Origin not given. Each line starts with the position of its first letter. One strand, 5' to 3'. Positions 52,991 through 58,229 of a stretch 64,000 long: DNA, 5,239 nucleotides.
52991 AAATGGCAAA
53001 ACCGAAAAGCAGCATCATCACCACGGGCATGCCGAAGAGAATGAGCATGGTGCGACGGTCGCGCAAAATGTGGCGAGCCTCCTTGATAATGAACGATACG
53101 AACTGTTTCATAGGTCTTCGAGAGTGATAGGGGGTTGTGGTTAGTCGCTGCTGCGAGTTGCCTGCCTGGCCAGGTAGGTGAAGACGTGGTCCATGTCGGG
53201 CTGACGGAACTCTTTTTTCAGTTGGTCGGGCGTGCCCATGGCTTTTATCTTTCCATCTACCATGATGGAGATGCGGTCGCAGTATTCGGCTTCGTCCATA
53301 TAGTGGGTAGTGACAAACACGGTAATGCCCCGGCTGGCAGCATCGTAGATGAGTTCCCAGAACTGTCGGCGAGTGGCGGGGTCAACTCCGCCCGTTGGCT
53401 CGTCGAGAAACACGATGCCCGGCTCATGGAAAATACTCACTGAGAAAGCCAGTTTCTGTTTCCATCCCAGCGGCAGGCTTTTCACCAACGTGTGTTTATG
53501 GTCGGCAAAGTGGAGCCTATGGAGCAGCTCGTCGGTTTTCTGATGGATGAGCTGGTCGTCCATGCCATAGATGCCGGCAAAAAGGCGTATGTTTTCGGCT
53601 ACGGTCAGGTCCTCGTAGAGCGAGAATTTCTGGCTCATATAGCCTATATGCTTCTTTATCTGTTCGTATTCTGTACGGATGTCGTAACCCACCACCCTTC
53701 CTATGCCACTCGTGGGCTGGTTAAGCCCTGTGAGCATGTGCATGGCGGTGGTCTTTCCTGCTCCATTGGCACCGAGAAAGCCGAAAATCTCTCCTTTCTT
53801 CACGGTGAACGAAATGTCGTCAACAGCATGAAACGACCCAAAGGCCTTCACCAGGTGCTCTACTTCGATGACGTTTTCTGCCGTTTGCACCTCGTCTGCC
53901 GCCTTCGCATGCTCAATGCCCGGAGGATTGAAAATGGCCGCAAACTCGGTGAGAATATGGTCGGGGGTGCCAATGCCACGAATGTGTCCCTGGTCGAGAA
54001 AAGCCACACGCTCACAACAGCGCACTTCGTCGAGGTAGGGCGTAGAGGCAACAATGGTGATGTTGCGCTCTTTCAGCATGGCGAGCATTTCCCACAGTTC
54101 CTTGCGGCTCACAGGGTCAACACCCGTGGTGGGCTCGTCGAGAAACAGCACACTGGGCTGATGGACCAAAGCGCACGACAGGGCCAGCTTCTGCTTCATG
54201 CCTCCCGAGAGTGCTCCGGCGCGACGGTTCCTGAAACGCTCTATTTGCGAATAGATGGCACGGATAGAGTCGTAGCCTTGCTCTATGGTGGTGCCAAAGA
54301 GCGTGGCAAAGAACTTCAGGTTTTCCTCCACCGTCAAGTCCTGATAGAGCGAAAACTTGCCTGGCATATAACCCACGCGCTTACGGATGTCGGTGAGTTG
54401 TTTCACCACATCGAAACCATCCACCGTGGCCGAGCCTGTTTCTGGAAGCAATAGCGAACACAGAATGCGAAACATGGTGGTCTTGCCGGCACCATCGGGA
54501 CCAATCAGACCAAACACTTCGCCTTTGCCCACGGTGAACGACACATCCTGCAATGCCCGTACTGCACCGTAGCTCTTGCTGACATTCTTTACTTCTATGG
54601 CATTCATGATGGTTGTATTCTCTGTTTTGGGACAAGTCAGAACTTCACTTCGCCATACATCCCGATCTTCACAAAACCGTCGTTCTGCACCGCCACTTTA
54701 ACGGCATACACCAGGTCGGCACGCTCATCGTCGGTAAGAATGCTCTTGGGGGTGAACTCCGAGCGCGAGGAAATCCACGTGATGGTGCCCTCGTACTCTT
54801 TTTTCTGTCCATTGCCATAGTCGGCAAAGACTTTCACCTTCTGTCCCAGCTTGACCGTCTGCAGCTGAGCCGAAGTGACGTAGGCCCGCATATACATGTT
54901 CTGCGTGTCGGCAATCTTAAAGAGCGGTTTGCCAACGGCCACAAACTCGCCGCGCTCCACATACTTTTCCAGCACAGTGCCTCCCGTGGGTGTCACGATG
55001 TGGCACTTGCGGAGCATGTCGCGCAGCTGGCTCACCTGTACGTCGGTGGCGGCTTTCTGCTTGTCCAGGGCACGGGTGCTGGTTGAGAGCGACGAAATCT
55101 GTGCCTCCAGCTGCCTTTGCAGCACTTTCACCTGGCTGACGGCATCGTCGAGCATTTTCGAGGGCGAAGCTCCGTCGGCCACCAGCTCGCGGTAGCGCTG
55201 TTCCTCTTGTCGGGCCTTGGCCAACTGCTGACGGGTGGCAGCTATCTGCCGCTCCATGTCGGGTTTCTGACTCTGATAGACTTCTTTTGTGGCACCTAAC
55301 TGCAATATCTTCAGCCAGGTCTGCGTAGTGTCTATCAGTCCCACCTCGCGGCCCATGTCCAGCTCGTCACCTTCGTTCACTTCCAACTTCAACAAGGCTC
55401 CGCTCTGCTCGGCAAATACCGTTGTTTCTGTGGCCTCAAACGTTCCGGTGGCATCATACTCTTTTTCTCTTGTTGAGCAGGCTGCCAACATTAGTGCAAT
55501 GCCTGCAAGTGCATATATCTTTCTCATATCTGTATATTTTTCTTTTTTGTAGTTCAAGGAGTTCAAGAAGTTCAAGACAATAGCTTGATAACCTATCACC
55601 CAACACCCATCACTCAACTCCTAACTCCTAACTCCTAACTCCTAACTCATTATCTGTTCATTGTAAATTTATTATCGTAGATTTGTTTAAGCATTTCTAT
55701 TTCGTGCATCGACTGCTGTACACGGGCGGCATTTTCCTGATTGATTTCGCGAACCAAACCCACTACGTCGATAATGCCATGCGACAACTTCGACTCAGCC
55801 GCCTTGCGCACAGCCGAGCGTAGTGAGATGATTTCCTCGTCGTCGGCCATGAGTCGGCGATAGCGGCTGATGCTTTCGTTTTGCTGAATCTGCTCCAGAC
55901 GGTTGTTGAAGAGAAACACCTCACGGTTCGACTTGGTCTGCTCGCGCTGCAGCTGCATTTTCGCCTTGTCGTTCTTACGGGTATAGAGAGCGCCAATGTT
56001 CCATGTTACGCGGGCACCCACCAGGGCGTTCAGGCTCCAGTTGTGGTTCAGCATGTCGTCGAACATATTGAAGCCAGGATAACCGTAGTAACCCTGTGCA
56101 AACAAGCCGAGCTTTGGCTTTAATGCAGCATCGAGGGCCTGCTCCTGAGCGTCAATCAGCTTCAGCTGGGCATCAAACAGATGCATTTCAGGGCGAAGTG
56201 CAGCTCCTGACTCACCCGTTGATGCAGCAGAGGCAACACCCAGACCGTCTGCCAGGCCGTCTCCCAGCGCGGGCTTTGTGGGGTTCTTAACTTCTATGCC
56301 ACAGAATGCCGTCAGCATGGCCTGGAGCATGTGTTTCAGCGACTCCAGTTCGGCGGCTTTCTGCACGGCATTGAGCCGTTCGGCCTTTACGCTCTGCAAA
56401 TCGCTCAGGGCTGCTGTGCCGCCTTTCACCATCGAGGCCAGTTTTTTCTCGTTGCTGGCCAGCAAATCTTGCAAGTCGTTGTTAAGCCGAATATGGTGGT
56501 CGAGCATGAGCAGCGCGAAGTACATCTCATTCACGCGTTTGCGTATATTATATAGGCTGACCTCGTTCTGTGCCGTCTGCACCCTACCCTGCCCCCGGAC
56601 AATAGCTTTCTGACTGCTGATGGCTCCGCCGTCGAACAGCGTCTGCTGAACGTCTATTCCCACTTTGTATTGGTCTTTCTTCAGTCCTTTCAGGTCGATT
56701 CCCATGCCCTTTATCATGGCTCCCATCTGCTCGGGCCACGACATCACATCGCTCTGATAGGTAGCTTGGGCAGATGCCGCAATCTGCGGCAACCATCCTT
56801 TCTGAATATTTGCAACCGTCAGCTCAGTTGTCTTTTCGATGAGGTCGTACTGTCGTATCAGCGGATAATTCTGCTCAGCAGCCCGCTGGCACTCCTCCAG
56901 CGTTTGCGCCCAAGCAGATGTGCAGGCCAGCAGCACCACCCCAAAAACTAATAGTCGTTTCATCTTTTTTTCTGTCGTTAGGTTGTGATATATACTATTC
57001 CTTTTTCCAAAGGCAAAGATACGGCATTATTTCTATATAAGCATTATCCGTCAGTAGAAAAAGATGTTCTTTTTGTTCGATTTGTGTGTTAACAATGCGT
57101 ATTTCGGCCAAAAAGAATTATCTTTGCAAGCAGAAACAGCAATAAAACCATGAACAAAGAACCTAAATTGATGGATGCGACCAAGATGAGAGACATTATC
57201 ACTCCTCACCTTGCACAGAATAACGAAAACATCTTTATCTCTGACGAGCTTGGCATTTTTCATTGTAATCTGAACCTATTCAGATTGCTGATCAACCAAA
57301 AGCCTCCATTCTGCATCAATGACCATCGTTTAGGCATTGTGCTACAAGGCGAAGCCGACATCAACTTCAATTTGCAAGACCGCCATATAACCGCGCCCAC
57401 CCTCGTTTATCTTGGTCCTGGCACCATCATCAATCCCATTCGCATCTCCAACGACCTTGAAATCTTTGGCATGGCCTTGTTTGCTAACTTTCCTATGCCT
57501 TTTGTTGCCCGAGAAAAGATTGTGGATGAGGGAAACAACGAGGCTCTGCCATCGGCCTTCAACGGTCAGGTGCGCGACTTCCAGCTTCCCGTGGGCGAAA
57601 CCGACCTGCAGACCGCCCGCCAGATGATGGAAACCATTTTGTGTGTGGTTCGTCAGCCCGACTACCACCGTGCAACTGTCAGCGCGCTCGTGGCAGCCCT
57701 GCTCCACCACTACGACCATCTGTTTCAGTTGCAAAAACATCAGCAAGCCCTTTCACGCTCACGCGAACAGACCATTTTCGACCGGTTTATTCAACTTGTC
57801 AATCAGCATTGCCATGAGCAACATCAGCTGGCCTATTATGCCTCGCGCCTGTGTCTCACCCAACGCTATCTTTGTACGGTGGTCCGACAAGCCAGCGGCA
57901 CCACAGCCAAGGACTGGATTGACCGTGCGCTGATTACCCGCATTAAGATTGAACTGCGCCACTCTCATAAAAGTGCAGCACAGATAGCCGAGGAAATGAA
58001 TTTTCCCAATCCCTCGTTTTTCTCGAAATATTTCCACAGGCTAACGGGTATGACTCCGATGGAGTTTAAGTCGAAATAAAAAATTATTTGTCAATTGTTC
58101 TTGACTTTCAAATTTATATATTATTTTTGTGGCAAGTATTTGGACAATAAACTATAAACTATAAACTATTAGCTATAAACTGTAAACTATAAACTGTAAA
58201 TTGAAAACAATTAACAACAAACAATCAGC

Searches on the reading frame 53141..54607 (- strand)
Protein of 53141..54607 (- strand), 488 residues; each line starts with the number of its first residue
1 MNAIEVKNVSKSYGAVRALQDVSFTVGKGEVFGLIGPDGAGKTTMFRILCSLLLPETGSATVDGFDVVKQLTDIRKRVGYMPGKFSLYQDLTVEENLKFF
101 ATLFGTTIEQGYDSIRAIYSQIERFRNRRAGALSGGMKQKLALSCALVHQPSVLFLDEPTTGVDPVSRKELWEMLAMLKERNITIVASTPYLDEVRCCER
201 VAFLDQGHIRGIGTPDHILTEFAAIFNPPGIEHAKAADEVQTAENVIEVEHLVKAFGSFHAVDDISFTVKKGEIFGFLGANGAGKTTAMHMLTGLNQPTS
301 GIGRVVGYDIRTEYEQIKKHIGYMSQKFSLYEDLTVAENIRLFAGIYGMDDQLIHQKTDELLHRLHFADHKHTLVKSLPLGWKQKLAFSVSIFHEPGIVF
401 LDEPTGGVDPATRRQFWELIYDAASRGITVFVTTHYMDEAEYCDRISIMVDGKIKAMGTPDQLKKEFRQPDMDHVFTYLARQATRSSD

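Call 8: search_protein_families(library=pfam, proteins=[window:53141-54607:-], max_evalue=0.001)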
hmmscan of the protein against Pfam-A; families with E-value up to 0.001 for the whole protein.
window:53141-54607:- (488 aa): 8 families
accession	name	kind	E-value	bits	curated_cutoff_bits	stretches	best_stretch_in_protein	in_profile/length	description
PF00005.33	ABC_tran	-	9.4e-59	198.4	25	2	19-161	1-137/137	ABC transporter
PF13304.12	AAA_21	-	2.5e-22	80.8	27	2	361-435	221-298/304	AAA domain, putative AbiEii toxin, Type IV TA system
PF13476.12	AAA_23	-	9e-09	36.7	27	0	254-290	5-37/201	AAA domain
PF13558.12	SbcC_Walker_B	-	8.5e-06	26.4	27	0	394-420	62-88/90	SbcC/RAD50-like, Walker B motif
PF13555.12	AAA_29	-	5.3e-05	23.3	27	0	24-57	17-50/61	P-loop containing region of AAA domain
PF00004.35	AAA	-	0.0009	20.1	21.2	0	34-158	3-65/131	ATPase family associated with various cellular activities (AAA)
PF13604.12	AAA_30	-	0.00091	19.4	27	0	30-51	19-40/191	AAA domain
PF25199.1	nSTAND_NTPase5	-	0.00094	19.5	34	0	26-56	38-67/145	Novel STAND NTPase 5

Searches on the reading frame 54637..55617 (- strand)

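Call 8: search_protein_families(library=pfam, proteins=[window:54637-55617:-], max_evalue=0.001)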
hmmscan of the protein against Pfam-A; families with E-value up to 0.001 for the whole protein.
window:54637-55617:- (326 aa): 3 families
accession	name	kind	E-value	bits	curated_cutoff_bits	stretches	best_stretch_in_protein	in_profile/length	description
PF13437.12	HlyD_3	-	1.9e-17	64.4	22.2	1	207-312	2-95/106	HlyD family secretion protein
PF16576.10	HlyD_D23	-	4.3e-14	52.7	30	1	194-283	98-185/214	Barrel-sandwich domain of CusB or HlyD membrane-fusion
PF12700.13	HlyD_2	-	6.7e-06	25.5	25.1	1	222-266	249-292/416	HlyD family secretion protein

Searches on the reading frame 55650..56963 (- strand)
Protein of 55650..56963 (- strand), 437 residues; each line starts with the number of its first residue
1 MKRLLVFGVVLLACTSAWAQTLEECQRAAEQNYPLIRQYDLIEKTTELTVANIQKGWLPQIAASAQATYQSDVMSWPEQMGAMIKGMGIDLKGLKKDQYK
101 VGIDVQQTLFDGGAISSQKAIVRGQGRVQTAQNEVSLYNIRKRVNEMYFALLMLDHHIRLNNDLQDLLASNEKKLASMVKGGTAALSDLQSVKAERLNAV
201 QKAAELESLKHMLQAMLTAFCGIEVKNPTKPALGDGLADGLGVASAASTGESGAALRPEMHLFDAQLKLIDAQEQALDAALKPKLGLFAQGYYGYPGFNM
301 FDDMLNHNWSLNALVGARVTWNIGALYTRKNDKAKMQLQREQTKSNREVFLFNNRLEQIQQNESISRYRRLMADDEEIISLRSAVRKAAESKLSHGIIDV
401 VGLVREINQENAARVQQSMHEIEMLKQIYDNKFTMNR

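Call 8: search_protein_families(library=pfam, proteins=[window:55650-56963:-], max_evalue=0.001)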
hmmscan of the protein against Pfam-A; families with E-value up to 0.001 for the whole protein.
window:55650-56963:- (437 aa): 1 family
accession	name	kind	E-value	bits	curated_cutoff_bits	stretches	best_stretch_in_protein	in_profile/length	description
PF02321.23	OEP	-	6.3e-18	65.7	22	1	22-219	1-184/187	Outer membrane efflux protein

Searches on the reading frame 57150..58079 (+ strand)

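Call 8: search_protein_families(library=pfam, proteins=[window:57150-58079:+], max_evalue=0.001)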
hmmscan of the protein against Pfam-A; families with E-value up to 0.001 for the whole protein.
window:57150-58079:+ (309 aa): 2 families
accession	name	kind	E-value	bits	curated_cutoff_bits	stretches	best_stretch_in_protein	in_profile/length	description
PF12833.13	HTH_18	-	1.9e-17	63.8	33.6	1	230-307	1-78/80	Helix-turn-helix domain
PF00165.29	HTH_AraC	-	5e-07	30.1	26.6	1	277-306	12-40/42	Bacterial regulatory helix-turn-helix proteins, AraC family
